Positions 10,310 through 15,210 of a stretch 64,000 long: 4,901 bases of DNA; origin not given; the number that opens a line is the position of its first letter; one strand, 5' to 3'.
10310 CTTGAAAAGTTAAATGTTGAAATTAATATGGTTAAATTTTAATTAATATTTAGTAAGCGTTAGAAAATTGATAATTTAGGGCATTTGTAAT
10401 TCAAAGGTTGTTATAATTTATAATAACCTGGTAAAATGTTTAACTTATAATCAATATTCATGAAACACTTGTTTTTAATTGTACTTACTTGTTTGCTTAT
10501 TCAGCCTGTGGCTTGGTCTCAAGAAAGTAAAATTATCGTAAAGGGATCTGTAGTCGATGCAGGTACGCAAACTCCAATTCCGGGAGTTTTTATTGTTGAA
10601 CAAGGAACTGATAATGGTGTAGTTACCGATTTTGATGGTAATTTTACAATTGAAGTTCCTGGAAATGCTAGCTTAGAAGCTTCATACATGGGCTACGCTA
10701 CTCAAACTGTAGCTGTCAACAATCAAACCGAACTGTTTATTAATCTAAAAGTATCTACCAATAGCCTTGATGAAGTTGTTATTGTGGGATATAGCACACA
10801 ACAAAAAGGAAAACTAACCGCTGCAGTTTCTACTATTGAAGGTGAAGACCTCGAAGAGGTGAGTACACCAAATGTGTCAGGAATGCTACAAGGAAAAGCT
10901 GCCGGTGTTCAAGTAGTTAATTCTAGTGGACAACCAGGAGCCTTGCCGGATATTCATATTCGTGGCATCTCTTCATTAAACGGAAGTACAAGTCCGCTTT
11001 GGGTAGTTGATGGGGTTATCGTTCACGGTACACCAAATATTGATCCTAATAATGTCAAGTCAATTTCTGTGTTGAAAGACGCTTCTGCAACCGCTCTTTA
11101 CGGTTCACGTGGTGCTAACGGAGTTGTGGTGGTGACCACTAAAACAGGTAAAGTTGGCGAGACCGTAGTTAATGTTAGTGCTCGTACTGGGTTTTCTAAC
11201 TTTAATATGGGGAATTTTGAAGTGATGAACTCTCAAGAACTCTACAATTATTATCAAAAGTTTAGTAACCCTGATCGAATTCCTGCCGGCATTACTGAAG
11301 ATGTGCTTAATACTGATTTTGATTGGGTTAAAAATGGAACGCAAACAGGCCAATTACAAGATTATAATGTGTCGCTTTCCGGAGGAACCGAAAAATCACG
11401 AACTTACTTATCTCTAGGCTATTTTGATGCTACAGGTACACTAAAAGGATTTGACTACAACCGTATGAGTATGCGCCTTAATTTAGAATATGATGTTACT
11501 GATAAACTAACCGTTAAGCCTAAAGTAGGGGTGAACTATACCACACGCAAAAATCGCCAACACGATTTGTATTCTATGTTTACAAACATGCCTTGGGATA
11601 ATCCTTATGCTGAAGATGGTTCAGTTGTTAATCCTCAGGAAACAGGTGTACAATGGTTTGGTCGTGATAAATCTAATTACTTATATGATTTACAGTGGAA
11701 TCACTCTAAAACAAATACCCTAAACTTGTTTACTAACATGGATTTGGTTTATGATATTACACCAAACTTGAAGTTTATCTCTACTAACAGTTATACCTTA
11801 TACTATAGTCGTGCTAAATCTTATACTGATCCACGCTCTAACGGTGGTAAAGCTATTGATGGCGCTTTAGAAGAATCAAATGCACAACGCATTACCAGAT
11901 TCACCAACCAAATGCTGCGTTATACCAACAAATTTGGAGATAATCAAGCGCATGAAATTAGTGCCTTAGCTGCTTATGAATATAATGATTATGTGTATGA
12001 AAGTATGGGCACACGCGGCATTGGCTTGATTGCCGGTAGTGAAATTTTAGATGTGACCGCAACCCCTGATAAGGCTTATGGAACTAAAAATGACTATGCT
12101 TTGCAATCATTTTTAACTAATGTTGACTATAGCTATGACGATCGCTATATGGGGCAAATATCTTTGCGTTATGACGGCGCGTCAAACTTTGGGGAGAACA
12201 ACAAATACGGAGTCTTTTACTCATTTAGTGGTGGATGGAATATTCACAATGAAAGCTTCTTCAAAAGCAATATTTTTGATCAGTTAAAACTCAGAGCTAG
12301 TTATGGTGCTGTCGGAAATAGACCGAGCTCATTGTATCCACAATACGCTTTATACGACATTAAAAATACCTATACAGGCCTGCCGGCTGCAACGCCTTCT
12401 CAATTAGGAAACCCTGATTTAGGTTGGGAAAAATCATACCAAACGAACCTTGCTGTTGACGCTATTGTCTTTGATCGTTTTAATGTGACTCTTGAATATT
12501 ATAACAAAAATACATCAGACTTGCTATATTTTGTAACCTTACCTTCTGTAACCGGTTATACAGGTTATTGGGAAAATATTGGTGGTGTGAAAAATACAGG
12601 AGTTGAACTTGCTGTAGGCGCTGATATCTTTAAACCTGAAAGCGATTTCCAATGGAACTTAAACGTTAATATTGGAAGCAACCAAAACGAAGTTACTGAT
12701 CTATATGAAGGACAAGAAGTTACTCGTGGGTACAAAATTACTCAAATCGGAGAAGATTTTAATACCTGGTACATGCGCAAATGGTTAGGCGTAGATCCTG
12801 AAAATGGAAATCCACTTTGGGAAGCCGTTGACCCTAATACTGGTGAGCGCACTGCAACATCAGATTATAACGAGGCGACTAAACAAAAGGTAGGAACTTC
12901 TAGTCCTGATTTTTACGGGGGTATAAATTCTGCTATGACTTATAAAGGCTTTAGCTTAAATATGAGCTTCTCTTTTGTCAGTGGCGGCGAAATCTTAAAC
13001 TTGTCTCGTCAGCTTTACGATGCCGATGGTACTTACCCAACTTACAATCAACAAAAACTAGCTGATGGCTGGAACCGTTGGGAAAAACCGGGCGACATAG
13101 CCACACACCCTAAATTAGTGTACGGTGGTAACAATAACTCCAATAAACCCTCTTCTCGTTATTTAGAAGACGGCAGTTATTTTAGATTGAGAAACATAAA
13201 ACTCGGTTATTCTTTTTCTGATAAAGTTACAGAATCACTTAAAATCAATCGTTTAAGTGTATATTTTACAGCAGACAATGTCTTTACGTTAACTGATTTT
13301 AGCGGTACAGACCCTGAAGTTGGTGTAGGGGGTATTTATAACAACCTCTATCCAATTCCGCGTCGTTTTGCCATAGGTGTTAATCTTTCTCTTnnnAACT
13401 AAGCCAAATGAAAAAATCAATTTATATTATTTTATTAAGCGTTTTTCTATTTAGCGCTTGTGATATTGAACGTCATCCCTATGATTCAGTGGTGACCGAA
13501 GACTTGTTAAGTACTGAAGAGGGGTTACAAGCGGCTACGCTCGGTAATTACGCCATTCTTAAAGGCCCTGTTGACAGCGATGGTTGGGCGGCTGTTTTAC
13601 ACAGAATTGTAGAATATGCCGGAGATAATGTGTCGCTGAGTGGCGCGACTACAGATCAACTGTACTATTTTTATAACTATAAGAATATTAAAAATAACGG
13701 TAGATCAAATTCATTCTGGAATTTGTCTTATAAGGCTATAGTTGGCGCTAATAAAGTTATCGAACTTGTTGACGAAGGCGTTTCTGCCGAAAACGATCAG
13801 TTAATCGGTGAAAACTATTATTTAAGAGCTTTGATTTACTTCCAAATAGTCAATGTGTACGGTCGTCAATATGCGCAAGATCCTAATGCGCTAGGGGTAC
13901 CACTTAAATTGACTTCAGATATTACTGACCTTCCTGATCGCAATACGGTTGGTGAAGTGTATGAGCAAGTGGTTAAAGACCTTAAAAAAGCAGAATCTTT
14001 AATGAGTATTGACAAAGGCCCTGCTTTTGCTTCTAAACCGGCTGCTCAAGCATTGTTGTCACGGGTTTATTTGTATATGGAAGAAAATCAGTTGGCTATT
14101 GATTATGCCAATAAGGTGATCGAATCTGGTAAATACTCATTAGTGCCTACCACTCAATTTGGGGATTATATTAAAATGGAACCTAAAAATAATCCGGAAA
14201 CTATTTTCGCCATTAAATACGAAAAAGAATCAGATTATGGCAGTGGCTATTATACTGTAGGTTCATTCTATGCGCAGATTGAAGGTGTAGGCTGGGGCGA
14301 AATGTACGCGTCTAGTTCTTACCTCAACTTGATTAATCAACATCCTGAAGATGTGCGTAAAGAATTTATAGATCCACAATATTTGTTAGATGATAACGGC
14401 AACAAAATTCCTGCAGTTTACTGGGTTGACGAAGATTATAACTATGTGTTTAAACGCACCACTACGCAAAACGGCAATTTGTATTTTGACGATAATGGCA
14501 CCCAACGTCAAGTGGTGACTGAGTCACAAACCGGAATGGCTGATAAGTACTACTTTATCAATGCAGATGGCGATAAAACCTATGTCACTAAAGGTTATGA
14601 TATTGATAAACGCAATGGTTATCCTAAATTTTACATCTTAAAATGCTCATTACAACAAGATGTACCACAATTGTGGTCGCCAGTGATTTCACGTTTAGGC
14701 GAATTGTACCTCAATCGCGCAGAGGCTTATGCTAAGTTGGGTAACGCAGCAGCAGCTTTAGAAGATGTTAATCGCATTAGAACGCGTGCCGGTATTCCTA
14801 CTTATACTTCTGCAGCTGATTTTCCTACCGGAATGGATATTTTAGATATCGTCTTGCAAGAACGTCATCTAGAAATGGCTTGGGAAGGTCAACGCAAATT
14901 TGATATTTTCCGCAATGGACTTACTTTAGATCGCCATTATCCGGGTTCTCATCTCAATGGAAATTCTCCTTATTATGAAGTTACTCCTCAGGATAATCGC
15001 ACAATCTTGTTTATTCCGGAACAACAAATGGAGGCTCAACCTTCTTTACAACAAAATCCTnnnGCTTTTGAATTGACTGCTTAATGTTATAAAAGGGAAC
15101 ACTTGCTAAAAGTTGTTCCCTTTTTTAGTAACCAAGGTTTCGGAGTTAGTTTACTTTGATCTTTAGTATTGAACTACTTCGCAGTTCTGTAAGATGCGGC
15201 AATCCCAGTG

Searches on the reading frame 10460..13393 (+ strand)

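Call 92: search_protein_families(library=pfam, proteins=[window:10460-13393:+], max_evalue=0.00001)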
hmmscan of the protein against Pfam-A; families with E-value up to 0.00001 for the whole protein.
window:10460-13393:+ (978 aa): 4 families
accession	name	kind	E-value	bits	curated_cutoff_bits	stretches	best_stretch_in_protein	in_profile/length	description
PF13715.12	CarbopepD_reg_2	-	1e-18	67.5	32.2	1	27-108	1-88/88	CarboxypepD_reg-like domain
PF00593.30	TonB_dep_Rec_b-barrel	-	6.9e-18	66.2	27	1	403-941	39-436/436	TonB dependent receptor-like, beta-barrel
PF07715.20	Plug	-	1.1e-17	64.9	23.9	1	118-222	4-107/107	TonB-dependent Receptor Plug Domain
PF13620.12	CarboxypepD_reg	-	6.9e-10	39.6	32.3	1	27-88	2-73/82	Carboxypeptidase regulatory-like domain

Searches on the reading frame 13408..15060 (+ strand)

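Call 92: search_protein_families(library=pfam, proteins=[window:13408-15060:+], max_evalue=0.00001)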
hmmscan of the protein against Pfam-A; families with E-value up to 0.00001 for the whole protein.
window:13408-15060:+ (551 aa): 2 families
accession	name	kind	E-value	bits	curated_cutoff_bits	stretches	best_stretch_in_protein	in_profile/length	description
PF07980.17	SusD_RagB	-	8.2e-31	108.2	23.1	1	263-551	1-295/297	SusD family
PF14322.12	SusD-like_3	-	1.8e-25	90.7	27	1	30-222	12-191/191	Starch-binding associating with outer membrane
